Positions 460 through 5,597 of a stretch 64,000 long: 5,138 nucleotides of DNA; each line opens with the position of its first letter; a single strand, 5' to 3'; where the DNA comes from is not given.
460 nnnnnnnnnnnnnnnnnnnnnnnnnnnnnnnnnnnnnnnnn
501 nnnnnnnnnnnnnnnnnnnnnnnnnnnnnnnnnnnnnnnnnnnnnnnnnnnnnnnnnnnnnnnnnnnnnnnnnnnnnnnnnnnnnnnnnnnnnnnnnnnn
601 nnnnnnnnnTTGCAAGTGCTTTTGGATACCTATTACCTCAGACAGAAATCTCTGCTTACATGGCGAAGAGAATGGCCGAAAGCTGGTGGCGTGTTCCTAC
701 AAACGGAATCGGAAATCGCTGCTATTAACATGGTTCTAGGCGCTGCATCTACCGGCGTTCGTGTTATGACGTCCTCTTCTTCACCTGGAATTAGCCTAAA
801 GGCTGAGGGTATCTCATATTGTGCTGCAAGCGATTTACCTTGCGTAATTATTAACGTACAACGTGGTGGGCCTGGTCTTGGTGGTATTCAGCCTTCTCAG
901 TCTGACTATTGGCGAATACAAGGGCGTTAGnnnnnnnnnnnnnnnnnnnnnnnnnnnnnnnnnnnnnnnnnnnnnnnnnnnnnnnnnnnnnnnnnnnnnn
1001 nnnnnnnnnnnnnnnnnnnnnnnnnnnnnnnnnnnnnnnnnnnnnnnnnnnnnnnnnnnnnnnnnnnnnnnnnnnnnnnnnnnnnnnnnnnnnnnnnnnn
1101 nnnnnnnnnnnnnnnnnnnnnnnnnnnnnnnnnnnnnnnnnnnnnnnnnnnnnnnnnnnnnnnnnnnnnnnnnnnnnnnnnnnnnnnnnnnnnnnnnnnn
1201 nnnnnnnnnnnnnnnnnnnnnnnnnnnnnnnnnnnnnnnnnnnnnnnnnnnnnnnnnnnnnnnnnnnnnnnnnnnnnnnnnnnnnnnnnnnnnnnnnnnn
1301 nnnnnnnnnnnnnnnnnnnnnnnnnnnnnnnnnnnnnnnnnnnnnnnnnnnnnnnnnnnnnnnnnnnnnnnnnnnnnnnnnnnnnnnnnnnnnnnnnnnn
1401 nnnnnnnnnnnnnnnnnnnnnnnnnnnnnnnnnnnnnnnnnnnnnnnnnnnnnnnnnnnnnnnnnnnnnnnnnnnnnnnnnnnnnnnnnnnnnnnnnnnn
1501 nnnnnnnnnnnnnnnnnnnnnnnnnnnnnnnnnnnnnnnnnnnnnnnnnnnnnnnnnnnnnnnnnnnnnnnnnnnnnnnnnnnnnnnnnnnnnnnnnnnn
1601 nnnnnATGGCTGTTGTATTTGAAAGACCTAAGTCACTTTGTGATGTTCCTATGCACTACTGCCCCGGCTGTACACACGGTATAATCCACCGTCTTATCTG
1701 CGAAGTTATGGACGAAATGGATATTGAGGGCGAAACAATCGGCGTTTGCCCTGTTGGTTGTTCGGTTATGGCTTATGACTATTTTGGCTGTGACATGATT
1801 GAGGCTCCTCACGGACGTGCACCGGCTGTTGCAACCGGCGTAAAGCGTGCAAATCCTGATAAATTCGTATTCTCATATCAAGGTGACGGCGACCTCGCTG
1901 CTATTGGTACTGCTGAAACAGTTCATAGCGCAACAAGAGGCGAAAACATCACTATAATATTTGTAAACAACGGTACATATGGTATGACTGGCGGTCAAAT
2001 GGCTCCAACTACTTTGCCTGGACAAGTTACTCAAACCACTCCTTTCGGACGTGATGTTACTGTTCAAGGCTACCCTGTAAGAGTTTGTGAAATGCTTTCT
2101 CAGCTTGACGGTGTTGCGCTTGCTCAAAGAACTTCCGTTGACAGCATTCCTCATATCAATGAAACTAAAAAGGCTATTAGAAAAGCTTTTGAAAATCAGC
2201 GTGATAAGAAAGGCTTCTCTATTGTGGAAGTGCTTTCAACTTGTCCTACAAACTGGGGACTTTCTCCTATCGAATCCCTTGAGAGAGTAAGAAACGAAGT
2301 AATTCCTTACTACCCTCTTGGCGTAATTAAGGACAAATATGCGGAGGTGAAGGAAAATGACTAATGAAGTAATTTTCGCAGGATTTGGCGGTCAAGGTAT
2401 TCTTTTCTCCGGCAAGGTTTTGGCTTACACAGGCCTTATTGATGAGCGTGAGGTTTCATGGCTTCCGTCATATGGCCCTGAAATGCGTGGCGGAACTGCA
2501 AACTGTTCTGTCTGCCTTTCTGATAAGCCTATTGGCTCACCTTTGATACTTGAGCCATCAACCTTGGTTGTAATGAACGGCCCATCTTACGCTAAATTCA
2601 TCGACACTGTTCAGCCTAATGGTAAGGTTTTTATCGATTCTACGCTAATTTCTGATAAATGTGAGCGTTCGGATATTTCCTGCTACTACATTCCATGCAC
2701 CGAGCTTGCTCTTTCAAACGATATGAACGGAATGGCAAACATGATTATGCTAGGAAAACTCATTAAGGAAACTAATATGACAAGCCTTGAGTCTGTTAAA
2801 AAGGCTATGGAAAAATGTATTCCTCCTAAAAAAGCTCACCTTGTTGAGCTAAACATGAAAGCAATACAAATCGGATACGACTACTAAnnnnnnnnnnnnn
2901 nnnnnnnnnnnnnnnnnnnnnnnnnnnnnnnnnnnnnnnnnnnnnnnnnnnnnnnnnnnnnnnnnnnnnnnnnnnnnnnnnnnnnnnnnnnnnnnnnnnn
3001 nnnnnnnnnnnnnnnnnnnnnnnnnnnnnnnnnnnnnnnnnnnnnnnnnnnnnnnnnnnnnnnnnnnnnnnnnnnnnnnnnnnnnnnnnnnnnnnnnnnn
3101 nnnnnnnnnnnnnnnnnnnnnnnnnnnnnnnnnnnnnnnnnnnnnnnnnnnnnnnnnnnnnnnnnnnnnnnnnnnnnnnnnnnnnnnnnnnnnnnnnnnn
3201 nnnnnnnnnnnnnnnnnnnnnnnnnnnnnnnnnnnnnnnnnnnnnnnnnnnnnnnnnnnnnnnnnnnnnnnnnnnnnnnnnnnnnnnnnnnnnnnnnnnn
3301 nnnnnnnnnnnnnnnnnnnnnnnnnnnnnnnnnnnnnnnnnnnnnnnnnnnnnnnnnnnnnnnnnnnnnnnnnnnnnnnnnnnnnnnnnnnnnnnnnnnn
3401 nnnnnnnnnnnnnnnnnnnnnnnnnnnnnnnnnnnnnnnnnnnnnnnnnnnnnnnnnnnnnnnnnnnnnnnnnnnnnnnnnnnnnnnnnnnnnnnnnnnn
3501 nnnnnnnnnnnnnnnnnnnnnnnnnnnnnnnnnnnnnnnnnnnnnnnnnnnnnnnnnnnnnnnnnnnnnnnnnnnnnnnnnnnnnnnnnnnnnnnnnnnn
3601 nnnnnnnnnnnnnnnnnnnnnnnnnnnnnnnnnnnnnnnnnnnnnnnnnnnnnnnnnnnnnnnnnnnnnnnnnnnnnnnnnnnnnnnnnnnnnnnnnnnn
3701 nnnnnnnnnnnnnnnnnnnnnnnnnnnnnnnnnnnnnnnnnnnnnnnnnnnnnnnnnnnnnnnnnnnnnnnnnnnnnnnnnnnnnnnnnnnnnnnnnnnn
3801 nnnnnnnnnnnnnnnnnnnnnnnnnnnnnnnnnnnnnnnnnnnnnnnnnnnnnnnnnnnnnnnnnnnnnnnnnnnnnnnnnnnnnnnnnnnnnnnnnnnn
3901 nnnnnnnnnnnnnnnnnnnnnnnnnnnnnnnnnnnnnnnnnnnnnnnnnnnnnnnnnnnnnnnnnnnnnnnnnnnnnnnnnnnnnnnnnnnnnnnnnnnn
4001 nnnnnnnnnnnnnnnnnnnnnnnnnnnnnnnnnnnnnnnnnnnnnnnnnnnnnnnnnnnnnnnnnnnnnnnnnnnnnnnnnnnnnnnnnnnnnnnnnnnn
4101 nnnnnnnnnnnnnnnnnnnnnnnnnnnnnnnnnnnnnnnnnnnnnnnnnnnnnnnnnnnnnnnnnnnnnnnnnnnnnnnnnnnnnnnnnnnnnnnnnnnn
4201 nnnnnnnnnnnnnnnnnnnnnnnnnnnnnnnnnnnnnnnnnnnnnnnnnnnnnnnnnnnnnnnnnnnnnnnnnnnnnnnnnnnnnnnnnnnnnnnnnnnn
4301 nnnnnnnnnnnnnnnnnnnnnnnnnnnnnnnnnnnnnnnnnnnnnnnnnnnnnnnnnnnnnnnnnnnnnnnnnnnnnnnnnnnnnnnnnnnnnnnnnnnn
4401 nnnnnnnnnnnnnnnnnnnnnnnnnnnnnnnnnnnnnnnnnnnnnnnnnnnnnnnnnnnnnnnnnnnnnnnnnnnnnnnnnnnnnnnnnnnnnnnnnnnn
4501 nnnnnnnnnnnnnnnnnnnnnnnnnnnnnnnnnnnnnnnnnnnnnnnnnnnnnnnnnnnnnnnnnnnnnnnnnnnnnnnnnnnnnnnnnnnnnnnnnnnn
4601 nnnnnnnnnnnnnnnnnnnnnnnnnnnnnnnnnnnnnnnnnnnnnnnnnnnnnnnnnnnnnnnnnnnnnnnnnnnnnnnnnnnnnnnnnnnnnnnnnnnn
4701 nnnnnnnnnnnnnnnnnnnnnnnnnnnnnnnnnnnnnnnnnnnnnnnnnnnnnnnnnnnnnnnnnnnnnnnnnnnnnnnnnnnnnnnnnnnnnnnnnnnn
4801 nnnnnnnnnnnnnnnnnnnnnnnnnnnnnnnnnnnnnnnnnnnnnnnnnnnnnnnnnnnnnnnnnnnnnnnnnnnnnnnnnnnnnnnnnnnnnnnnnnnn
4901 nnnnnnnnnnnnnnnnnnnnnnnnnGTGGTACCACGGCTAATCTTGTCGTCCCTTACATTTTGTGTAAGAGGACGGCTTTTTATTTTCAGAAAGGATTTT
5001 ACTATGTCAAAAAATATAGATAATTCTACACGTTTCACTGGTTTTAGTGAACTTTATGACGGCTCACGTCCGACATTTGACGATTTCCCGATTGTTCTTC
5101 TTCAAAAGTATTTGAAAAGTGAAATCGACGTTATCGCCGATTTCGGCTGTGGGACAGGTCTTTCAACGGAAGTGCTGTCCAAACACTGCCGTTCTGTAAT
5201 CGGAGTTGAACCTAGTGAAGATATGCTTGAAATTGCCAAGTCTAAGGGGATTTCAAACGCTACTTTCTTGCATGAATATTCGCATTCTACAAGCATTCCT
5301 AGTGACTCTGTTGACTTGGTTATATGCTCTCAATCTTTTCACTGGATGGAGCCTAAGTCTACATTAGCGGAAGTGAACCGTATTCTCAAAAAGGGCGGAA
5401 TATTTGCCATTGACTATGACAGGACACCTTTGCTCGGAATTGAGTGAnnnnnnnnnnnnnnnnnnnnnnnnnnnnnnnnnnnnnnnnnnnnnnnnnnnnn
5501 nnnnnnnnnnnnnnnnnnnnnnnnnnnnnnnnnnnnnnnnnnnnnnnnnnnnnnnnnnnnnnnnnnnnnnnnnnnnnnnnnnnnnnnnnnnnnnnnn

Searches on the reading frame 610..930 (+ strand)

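Call 23: search_protein_families(library=pfam, proteins=[window:610-930:+])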
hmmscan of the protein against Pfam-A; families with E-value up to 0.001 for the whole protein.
window:610-930:+ (106 aa): 1 family
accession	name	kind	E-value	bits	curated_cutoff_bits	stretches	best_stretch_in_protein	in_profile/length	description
PF01855.24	POR_N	-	2e-23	83.8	27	1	23-100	31-112/231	Pyruvate flavodoxin/ferredoxin oxidoreductase, thiamine diP-bdg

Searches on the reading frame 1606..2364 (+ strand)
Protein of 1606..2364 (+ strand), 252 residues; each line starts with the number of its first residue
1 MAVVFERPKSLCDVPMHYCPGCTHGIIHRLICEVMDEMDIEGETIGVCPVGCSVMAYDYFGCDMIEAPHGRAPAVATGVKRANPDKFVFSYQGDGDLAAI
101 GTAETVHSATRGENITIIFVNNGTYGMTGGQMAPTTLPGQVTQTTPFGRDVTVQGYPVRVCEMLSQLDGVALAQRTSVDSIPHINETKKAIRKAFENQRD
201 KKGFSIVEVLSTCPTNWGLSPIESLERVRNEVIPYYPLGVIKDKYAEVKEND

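Call 23: search_protein_families(library=pfam, proteins=[window:1606-2364:+])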
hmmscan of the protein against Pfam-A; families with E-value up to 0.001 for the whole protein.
window:1606-2364:+ (252 aa): 1 family
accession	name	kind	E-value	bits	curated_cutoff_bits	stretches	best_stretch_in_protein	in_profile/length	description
PF02775.26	TPP_enzyme_C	-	2.3e-22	79.9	21.9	1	51-209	3-151/151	Thiamine pyrophosphate enzyme, C-terminal TPP binding domain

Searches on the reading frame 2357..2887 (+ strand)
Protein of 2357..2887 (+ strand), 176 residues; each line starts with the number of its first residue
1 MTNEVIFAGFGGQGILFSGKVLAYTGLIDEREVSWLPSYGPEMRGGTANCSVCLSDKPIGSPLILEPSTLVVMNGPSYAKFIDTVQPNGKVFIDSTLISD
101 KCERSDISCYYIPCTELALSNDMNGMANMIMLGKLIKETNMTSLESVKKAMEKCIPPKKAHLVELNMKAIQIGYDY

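Call 23: search_protein_families(library=pfam, proteins=[window:2357-2887:+])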
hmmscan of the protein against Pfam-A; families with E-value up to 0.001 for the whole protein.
window:2357-2887:+ (176 aa): 1 family
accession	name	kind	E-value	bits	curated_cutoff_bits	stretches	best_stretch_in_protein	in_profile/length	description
PF01558.24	POR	-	3.9e-35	122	27.4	1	11-175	1-173/173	Pyruvate ferredoxin/flavodoxin oxidoreductase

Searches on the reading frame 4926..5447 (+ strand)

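Call 23: search_protein_families(library=pfam, proteins=[window:4926-5447:+])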
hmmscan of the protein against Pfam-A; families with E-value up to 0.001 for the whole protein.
window:4926-5447:+ (173 aa): 9 families
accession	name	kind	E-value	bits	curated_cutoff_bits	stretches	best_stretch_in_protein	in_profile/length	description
PF08241.18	Methyltransf_11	-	4.3e-22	79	21.2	1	72-162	2-95/95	Methyltransferase domain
PF13649.12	Methyltransf_25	-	7.1e-19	68.7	27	1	70-158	1-97/97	Methyltransferase domain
PF08242.18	Methyltransf_12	-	3.3e-13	50.6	30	1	72-160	2-98/98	Methyltransferase domain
PF13847.12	Methyltransf_31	-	5.3e-13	49.3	27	1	69-164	6-111/145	Methyltransferase domain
PF13489.12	Methyltransf_23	-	1.5e-10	41.5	27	1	65-164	22-118/164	Methyltransferase domain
PF05148.21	Methyltransf_8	-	1.8e-05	25.2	27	1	63-162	67-156/219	Hypothetical methyltransferase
PF01209.24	Ubie_methyltran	-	3.2e-05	23.8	20.1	1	70-161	51-150/233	ubiE/COQ5 methyltransferase family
PF03141.22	Methyltransf_29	-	6.8e-05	22.1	23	1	60-162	111-217/506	Putative S-adenosyl-L-methionine-dependent methyltransferase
PF05175.20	MTS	-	0.00076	19.6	23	1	57-148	22-117/170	Methyltransferase small domain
